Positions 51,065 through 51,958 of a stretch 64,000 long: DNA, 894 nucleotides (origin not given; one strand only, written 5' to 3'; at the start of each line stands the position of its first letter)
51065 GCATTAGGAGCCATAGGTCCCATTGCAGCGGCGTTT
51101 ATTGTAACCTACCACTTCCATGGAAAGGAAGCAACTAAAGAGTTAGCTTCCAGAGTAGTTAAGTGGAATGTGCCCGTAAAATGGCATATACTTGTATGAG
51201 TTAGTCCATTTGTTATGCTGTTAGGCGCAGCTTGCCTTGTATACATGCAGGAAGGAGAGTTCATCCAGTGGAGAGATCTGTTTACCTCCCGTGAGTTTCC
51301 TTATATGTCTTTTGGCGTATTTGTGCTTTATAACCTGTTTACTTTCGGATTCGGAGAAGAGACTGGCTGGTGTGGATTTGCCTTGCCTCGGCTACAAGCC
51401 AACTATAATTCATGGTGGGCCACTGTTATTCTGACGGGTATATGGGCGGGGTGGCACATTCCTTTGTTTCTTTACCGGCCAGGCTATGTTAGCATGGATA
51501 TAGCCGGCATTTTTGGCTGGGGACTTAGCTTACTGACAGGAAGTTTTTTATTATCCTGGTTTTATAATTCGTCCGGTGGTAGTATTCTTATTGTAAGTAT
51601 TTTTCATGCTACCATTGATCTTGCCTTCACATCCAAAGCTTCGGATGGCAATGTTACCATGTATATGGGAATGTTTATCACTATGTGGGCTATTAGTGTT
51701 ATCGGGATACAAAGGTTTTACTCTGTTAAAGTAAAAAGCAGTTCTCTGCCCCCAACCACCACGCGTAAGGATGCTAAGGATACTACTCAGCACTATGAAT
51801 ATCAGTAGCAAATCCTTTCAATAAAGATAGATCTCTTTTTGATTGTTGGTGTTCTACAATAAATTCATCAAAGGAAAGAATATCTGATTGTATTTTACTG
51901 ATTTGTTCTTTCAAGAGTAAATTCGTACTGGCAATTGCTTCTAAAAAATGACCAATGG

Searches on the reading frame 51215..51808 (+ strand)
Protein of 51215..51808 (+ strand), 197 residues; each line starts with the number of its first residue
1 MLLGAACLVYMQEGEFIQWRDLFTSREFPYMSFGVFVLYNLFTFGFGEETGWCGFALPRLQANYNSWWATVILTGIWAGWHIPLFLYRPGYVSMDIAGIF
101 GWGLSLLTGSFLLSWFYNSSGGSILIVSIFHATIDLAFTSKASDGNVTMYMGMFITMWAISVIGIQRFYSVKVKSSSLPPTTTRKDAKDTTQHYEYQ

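Call 63: search_protein_families(library=ncbifam, proteins=[window:51215-51808:+], max_evalue=0.00001)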
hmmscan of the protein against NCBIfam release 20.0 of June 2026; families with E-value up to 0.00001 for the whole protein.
window:51215-51808:+ (197 aa): 1 family
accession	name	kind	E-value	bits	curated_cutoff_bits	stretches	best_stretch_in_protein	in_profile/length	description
NF041656.1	CPBP_MmRce1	equivalog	1.3e-08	34.7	425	1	27-139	119-235/271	MmRce1 family CPBP family CAAX prenyl protease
